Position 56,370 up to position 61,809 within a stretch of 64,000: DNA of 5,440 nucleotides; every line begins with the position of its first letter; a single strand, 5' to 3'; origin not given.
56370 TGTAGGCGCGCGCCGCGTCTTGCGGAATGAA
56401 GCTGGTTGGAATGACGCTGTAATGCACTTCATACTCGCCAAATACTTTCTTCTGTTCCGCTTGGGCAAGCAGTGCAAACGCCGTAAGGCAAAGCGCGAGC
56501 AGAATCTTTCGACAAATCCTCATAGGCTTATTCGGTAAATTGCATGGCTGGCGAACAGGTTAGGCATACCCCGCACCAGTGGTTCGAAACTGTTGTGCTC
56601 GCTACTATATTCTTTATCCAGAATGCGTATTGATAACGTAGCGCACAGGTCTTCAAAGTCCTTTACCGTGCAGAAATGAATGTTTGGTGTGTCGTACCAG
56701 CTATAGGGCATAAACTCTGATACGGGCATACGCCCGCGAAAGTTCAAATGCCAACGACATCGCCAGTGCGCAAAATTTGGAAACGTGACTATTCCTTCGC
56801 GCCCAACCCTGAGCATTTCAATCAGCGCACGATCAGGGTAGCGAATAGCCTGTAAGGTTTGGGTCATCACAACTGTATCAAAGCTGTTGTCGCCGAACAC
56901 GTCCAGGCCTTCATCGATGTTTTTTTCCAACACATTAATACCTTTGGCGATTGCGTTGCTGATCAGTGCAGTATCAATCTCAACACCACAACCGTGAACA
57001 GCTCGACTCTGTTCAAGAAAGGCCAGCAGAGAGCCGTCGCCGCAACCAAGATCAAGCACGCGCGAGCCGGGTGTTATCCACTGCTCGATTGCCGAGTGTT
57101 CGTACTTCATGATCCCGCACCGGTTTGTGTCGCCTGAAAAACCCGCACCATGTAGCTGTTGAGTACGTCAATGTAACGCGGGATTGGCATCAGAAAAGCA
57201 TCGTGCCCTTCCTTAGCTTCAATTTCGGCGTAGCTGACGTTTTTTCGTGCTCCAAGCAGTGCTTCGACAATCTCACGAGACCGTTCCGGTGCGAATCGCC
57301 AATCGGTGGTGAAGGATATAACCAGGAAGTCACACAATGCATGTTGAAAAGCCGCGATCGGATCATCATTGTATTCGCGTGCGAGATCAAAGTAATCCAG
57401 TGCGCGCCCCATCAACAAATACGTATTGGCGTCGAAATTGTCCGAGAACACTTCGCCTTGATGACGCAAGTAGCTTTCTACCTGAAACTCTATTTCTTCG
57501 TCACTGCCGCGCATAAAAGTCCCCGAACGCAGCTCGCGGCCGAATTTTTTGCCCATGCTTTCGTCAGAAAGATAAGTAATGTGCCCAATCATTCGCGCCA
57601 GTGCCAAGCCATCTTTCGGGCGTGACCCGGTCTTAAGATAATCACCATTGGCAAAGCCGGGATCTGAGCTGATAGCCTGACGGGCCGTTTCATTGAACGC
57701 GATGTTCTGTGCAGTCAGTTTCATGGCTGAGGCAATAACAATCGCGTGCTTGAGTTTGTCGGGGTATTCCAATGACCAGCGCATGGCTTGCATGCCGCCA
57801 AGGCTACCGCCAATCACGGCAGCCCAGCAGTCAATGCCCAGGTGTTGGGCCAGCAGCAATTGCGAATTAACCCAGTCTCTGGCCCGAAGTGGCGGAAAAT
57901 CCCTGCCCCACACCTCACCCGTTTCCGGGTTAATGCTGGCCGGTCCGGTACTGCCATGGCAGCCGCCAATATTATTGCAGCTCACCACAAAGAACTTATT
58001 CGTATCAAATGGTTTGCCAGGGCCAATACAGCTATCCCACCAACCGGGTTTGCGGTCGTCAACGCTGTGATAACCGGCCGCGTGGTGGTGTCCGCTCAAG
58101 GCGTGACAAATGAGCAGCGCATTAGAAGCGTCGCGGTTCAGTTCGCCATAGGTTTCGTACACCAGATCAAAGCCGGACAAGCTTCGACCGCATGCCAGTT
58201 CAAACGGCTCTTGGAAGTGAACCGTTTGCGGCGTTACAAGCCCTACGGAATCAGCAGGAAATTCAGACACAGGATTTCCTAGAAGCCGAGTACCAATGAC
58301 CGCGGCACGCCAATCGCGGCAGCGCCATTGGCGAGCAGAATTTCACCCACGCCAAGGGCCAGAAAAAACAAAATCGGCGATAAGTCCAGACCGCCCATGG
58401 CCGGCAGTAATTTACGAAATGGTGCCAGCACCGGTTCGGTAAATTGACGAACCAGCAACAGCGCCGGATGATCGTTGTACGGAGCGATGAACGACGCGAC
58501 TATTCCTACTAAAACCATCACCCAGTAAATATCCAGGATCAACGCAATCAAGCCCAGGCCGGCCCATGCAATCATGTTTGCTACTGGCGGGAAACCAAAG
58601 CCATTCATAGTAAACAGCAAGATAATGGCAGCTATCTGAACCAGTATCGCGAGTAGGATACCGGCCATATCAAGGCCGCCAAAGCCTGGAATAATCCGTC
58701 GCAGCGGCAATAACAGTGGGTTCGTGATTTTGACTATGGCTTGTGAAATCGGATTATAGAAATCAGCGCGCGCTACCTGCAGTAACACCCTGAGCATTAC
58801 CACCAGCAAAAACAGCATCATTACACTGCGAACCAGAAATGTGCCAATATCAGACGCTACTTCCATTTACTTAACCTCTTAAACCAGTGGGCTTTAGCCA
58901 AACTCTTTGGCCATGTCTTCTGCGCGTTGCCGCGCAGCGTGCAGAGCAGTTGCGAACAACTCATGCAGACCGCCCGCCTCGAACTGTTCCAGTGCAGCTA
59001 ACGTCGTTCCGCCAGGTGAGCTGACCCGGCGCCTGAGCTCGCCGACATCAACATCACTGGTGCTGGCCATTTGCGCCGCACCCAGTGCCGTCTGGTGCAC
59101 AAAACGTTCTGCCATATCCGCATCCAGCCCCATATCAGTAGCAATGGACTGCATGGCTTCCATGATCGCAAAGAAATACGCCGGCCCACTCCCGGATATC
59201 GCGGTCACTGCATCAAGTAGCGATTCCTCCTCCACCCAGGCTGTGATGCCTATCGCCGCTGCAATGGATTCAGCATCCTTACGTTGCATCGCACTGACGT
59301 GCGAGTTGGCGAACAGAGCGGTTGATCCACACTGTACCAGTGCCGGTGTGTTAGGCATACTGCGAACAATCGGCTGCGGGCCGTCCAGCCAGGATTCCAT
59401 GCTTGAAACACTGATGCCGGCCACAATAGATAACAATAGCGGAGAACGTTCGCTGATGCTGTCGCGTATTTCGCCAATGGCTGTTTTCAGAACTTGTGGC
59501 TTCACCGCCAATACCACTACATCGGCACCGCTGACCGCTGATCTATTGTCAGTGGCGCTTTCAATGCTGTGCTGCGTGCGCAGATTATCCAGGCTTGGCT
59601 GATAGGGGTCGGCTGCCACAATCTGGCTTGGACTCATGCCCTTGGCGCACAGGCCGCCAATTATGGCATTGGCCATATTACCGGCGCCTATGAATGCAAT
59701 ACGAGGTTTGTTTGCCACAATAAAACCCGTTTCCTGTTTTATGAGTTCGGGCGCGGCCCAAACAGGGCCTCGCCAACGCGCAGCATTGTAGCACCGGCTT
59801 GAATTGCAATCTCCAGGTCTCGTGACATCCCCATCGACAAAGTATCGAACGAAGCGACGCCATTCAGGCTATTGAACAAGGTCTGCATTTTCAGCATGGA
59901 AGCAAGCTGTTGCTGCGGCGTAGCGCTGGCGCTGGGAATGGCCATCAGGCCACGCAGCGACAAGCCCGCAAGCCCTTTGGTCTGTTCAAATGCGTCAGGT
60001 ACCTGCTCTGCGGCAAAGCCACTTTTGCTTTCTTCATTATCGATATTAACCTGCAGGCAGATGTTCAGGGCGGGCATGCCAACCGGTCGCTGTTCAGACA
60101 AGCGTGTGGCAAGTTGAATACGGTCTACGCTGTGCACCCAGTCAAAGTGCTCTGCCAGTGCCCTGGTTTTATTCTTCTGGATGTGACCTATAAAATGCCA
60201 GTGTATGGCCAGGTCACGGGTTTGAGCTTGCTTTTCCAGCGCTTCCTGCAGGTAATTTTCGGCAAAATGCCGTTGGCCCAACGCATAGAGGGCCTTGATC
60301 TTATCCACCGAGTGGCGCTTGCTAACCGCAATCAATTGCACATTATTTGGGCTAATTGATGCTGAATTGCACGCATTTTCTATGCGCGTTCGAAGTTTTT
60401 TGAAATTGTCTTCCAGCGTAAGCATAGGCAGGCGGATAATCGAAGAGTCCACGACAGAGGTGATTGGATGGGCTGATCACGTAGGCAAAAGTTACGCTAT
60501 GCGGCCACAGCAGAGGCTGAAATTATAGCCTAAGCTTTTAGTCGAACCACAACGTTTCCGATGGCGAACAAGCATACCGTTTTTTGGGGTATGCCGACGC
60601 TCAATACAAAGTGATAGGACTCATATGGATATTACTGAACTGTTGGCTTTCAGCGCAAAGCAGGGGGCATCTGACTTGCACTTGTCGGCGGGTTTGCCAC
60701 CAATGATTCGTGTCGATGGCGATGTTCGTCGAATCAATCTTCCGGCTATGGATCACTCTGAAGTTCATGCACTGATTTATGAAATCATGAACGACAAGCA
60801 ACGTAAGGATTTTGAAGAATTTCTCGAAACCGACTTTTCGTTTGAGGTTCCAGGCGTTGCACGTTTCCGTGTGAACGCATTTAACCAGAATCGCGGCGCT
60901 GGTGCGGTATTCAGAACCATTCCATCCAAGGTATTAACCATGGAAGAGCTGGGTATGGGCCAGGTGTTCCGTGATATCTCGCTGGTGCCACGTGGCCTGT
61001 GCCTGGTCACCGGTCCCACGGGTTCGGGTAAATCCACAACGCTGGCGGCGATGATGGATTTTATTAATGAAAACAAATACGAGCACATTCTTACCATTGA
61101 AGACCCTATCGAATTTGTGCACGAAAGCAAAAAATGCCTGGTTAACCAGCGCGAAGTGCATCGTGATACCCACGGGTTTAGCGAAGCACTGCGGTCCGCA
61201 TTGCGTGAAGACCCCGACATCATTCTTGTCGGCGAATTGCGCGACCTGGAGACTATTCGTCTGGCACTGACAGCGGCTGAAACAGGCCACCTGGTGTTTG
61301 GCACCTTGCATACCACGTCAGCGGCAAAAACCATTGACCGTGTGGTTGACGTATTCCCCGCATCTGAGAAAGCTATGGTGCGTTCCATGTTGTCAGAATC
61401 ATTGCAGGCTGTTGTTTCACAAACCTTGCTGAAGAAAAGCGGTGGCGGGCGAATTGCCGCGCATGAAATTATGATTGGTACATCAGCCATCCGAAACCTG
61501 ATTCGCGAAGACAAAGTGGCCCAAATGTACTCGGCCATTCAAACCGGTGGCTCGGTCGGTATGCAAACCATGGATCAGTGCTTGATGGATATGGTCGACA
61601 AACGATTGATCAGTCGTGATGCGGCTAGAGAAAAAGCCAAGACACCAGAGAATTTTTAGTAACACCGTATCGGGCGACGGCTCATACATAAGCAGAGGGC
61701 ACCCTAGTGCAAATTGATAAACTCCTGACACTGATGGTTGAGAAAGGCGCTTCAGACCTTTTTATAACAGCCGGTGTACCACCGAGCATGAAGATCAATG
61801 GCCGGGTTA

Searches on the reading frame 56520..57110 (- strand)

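Call 28: search_protein_families(library=pfam, proteins=[window:56520-57110:-], max_evalue=0.0001)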
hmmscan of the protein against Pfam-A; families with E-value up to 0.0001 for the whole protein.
window:56520-57110:- (196 aa): 6 families
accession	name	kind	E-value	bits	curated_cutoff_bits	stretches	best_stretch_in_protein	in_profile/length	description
PF07021.18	MetW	-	1.2e-74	250.6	21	1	4-194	3-193/193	Methionine biosynthesis protein MetW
PF08241.18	Methyltransf_11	-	5.1e-11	43.5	21.2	1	19-106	1-90/95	Methyltransferase domain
PF13847.12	Methyltransf_31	-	2.7e-10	40.5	27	1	13-107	2-106/145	Methyltransferase domain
PF13649.12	Methyltransf_25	-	1.2e-09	39.1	27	1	18-106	1-96/97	Methyltransferase domain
PF13489.12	Methyltransf_23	-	1.4e-09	38.4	27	1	12-101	20-106/164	Methyltransferase domain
PF08242.18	Methyltransf_12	-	2.6e-08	34.9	30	1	19-101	1-90/98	Methyltransferase domain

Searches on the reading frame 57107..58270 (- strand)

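Call 28: search_protein_families(library=pfam, proteins=[window:57107-58270:-], max_evalue=0.0001)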
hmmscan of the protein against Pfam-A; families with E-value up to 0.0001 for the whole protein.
window:57107-58270:- (387 aa): 1 family
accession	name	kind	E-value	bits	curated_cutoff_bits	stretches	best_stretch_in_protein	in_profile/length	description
PF00561.26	Abhydrolase_1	-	1.4e-17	64.6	25.8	1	50-359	1-241/245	alpha/beta hydrolase fold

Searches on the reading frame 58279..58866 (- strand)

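Call 28: search_protein_families(library=pfam, proteins=[window:58279-58866:-], max_evalue=0.0001)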
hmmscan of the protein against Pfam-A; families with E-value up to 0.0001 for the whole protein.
window:58279-58866:- (195 aa): 1 family
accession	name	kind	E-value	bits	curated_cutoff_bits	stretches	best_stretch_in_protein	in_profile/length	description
PF02325.22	YGGT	-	4.3e-30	104.4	27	2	15-82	3-69/70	YGGT family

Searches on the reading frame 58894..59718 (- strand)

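Call 29: search_protein_families(library=pfam, proteins=[window:58894-59718:-], max_evalue=0.01)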
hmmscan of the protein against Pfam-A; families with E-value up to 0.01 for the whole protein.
window:58894-59718:- (274 aa): 5 families
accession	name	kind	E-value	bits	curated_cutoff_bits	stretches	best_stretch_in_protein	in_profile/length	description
PF14748.11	P5CR_dimer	-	2.1e-34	118.4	25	1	165-269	1-105/105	Pyrroline-5-carboxylate reductase dimerisation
PF03807.23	F420_oxidored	-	2.4e-18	66.9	21.6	1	6-101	1-94/94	NADP oxidoreductase coenzyme F420-dependent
PF01210.29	NAD_Gly3P_dh_N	-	0.001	19.5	23.1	1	41-105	46-109/158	NAD-dependent glycerol-3-phosphate dehydrogenase N-terminus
PF03446.21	NAD_binding_2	-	0.0013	19.3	21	1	6-74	1-65/161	NAD binding domain of 6-phosphogluconate dehydrogenase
PF03720.21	UDPG_MGDP_dh_C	-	0.0087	16.9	30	0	32-88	32-89/103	UDP-glucose/GDP-mannose dehydrogenase family, UDP binding domain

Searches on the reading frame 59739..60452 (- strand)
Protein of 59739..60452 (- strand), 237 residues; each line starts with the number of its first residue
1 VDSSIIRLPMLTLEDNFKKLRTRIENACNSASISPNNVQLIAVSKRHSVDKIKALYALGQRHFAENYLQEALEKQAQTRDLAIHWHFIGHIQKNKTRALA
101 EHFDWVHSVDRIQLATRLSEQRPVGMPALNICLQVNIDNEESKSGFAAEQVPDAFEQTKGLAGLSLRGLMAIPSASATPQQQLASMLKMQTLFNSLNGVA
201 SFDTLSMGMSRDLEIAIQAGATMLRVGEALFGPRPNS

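Call 29: search_protein_families(library=pfam, proteins=[window:59739-60452:-], max_evalue=0.01)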
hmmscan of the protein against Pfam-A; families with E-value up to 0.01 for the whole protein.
window:59739-60452:- (237 aa): 1 family
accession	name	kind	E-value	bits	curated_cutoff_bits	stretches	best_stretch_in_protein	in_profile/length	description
PF01168.26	Ala_racemase_N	-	1e-21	78.1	24.1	1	32-235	15-220/220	Alanine racemase, N-terminal domain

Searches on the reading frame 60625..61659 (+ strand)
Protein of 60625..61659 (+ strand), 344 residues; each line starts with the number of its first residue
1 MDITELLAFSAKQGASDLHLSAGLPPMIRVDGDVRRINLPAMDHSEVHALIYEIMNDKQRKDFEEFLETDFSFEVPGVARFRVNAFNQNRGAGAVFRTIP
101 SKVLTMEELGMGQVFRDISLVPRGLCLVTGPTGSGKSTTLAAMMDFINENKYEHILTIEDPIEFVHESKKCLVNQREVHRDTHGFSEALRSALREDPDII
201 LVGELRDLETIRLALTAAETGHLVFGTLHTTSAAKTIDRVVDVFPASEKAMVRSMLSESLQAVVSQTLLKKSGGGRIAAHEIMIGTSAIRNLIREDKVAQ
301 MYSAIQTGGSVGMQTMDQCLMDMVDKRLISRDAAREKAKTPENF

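Call 29: search_protein_families(library=pfam, proteins=[window:60625-61659:+], max_evalue=0.01)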
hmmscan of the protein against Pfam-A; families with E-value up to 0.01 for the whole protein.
window:60625-61659:+ (344 aa): 10 families
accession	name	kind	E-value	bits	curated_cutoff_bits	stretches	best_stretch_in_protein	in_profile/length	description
PF00437.27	T2SSE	-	6e-51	173.7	24.9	1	11-271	20-280/370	Type II/IV secretion system protein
PF13555.12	AAA_29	-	3.3e-05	24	27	1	117-145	16-44/61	P-loop containing region of AAA domain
PF13401.12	AAA_22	-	0.00035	21.3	27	1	123-159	5-33/130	AAA domain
PF13191.12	AAA_16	-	0.00081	20.4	32.6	1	124-154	25-52/167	AAA ATPase domain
PF10236.15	DAP3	-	0.0018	18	23.1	0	127-175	27-74/311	Mitochondrial ribosomal death-associated protein 3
PF13604.12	AAA_30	-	0.0022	18.2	27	0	116-153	11-48/191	AAA domain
PF25199.1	nSTAND_NTPase5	-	0.0024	18.2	34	1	124-164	42-82/145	Novel STAND NTPase 5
PF13476.12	AAA_23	-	0.0039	18.3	27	1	122-143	18-39/201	AAA domain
PF04851.21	ResIII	-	0.0053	17.1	22.5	0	127-233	27-139/164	Type III restriction enzyme, res subunit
PF13245.12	AAA_19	-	0.006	17.2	25.1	0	121-153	9-41/134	AAA domain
